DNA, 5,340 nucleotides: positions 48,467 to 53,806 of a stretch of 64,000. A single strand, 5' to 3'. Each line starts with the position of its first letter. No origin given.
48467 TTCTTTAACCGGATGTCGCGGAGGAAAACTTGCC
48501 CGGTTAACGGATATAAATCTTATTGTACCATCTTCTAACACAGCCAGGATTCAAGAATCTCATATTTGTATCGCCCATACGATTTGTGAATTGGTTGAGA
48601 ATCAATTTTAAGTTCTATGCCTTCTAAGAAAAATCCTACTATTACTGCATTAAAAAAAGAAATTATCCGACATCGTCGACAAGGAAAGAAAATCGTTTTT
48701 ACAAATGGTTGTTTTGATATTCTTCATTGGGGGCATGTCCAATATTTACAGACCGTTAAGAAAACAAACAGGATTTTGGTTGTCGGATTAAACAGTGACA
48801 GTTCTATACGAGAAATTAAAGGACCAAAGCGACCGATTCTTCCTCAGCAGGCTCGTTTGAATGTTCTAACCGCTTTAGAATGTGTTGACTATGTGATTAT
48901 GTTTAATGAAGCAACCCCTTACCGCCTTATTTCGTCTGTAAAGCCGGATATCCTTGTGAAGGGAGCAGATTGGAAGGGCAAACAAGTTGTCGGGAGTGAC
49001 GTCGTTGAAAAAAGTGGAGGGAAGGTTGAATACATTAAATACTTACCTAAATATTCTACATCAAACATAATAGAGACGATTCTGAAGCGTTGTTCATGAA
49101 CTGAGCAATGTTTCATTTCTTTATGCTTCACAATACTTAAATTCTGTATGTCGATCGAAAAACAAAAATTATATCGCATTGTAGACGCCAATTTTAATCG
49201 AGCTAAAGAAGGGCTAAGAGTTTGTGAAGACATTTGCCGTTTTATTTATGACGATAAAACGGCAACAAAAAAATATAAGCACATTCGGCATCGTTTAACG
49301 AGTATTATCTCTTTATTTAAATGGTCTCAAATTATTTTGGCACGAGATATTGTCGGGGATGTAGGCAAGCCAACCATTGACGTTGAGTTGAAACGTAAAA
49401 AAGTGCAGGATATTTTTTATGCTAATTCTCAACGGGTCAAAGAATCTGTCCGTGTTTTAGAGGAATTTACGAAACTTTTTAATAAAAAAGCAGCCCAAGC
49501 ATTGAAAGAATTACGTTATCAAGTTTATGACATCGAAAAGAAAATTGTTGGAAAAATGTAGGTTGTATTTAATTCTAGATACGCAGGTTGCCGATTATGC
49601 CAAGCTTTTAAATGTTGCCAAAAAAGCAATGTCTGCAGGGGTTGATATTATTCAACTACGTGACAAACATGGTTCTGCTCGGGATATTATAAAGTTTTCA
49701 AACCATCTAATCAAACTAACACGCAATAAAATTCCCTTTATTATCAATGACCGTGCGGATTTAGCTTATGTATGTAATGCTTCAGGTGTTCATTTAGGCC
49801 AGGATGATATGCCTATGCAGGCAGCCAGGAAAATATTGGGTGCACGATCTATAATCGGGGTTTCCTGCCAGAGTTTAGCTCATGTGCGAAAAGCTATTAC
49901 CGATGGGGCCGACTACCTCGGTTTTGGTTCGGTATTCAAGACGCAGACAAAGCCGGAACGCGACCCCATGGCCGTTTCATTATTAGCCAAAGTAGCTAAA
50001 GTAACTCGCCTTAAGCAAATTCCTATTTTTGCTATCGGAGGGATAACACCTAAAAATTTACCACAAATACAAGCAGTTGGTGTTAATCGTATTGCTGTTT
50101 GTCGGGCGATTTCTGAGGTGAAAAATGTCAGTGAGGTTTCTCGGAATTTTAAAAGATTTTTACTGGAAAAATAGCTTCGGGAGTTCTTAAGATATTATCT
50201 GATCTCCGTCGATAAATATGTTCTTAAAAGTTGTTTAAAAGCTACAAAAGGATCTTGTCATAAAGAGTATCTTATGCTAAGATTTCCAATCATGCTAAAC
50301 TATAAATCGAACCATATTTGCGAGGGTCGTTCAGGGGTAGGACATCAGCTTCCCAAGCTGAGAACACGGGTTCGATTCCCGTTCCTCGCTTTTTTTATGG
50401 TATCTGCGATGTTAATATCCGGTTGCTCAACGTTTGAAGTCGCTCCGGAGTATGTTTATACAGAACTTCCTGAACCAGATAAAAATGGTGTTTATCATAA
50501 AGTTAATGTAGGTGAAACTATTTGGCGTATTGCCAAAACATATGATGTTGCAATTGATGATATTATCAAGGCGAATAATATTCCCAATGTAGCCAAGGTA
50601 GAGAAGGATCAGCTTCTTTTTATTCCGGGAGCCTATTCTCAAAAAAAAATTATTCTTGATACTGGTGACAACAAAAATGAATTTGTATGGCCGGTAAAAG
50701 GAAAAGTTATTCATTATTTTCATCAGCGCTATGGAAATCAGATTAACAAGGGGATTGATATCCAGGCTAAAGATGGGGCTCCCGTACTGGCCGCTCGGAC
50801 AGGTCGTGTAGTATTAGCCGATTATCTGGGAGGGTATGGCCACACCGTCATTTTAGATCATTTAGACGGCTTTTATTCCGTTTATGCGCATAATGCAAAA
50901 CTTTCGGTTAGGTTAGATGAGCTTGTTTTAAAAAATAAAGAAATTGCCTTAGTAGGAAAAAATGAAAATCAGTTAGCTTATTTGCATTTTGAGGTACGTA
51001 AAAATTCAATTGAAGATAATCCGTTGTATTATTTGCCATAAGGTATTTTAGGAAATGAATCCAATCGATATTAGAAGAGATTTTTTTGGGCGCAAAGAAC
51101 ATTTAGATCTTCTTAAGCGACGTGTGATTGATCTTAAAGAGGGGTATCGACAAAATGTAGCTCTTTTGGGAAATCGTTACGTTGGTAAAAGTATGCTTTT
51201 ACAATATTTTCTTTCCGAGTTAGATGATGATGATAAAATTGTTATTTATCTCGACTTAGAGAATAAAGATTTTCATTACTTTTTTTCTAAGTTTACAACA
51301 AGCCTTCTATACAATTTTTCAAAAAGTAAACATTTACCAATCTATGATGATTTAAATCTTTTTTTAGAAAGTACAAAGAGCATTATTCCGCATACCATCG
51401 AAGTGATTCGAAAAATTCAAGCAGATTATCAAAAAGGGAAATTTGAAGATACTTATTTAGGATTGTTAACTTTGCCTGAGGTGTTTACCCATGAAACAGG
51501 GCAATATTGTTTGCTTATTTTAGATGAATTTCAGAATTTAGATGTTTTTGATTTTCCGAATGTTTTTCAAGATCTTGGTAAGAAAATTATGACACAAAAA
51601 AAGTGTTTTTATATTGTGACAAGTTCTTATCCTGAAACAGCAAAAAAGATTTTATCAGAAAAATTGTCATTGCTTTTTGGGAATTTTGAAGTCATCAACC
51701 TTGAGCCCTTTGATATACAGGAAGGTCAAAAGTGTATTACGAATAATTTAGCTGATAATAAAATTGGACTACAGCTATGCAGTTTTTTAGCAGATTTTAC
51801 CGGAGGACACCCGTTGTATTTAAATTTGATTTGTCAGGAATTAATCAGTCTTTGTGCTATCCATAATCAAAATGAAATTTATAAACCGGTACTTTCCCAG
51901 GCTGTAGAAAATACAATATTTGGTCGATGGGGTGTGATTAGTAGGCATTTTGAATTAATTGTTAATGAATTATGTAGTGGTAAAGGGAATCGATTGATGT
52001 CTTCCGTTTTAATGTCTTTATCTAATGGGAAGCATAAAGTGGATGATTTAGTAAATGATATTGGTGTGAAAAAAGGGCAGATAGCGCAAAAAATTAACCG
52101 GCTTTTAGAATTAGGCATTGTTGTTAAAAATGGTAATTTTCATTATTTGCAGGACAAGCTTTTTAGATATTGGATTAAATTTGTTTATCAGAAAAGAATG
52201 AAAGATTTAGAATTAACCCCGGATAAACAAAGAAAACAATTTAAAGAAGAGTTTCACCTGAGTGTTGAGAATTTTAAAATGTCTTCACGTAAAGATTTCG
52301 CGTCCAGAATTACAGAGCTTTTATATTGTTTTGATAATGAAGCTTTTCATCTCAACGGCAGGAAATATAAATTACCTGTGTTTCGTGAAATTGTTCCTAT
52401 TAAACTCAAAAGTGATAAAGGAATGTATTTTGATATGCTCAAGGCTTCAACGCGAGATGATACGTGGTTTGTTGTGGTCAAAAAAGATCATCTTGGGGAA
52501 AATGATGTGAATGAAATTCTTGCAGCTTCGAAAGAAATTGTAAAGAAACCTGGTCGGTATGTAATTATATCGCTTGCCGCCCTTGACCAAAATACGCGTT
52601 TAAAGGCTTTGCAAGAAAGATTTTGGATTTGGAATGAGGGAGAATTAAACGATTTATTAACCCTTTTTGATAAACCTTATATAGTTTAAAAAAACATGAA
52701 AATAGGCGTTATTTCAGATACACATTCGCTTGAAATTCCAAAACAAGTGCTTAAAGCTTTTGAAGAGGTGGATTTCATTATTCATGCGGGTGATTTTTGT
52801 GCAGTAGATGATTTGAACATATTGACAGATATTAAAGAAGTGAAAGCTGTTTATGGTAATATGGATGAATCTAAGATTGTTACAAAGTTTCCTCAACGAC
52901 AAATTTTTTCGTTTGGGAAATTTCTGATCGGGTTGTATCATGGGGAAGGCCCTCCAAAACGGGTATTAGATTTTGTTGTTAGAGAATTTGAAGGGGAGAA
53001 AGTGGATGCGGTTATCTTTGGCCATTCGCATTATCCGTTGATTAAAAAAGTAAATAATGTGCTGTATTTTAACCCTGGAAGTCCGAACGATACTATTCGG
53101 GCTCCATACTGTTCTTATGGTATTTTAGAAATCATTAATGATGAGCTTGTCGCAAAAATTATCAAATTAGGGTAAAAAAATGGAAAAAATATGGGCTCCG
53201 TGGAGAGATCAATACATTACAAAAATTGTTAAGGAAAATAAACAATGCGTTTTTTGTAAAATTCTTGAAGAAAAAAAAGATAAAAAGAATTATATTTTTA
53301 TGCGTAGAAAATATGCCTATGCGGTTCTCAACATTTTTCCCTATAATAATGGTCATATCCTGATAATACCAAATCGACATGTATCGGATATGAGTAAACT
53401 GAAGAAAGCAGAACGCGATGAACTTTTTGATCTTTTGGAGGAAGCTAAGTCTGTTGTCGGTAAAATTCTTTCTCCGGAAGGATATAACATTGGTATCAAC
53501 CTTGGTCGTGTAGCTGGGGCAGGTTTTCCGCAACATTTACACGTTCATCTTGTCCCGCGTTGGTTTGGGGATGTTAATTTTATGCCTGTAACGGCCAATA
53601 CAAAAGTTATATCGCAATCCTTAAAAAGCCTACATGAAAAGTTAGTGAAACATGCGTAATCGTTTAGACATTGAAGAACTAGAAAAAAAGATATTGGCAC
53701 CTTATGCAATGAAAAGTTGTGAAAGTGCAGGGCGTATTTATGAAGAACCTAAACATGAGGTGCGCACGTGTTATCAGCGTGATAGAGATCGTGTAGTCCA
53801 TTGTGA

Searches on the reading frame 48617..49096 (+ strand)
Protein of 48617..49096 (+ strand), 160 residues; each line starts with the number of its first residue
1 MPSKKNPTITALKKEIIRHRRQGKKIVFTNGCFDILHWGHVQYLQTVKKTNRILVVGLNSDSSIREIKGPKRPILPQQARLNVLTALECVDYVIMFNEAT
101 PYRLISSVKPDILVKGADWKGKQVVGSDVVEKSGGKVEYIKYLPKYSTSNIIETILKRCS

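Call 64: search_protein_families(library=pfam, proteins=[window:48617-49096:+], max_evalue=0.00001)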
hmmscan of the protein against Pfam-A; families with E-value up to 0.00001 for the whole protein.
window:48617-49096:+ (160 aa): 1 family
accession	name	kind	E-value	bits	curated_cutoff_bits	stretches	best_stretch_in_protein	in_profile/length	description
PF01467.32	CTP_transf_like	-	7.8e-17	62.2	21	1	28-120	1-91/133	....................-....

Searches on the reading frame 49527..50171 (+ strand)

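Call 64: search_protein_families(library=pfam, proteins=[window:49527-50171:+], max_evalue=0.00001)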
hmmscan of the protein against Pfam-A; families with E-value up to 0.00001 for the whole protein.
window:49527-50171:+ (215 aa): 2 families
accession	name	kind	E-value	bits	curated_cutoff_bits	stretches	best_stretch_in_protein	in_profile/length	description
PF02581.23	TMP-TENI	-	1.6e-58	197.5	27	1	13-195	1-180/180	Thiamine monophosphate synthase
PF01729.25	QRPTase_C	-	2e-07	31.3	23.1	1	94-200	67-163/169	Quinolinate phosphoribosyl transferase, C-terminal domain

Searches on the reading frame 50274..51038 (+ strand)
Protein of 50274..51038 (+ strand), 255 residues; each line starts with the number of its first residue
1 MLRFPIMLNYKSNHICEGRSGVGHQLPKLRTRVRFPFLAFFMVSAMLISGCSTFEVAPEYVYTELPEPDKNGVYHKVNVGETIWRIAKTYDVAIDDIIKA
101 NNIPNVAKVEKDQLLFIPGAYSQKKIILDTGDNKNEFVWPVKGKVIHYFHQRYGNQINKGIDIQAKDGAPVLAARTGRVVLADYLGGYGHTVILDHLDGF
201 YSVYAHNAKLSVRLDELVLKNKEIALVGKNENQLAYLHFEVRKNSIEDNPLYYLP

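Call 64: search_protein_families(library=pfam, proteins=[window:50274-51038:+], max_evalue=0.00001)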
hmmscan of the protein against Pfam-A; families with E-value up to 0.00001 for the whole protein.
window:50274-51038:+ (255 aa): 2 families
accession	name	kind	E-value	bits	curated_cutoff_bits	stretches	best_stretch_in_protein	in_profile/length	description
PF01551.29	Peptidase_M23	-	1.6e-24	86.3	28.7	1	157-247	2-93/96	Peptidase family M23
PF01476.26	LysM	-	1.2e-07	32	20.9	1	75-118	1-43/43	LysM domain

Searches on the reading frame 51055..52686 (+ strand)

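Call 64: search_protein_families(library=pfam, proteins=[window:51055-52686:+], max_evalue=0.00001)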
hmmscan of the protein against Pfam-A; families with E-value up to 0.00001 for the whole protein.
window:51055-52686:+ (544 aa): 3 families
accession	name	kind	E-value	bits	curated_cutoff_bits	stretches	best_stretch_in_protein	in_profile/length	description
PF13173.12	AAA_14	-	2.6e-10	40.8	27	0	33-81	3-49/129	AAA domain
PF01637.24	ATPase_2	-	1.1e-06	29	33.2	1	10-228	1-191/225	ATPase domain predominantly from Archaea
PF13191.12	AAA_16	-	2.1e-06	28.8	32.6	1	10-164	2-146/167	AAA ATPase domain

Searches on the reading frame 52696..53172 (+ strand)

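Call 64: search_protein_families(library=pfam, proteins=[window:52696-53172:+], max_evalue=0.00001)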
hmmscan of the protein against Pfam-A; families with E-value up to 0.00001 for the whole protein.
window:52696-53172:+ (159 aa): 2 families
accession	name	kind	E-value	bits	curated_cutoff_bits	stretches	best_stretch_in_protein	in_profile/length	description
PF12850.12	Metallophos_2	-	5.9e-36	124.2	27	1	1-146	1-151/154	Calcineurin-like phosphoesterase superfamily domain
PF00149.33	Metallophos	-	2.5e-08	35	21.5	0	1-60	1-77/191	Calcineurin-like phosphoesterase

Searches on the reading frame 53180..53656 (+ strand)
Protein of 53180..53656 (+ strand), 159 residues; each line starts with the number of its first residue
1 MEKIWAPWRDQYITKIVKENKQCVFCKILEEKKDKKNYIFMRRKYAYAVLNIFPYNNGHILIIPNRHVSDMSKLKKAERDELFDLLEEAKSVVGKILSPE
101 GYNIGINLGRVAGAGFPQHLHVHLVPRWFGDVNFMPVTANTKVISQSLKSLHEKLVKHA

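Call 64: search_protein_families(library=pfam, proteins=[window:53180-53656:+], max_evalue=0.00001)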
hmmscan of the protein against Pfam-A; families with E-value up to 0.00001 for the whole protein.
window:53180-53656:+ (159 aa): 3 families
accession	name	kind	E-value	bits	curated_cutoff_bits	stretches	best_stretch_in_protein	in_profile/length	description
PF01230.28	HIT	-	1.8e-18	67.4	21.5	1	35-127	4-95/98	HIT domain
PF11969.13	DcpS_C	-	1.1e-09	39.2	24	1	22-125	1-100/114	Scavenger mRNA decapping enzyme C-term binding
PF04677.20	CwfJ_C_1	-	2.8e-06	27.6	21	1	15-82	6-71/122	Protein similar to CwfJ C-terminus 1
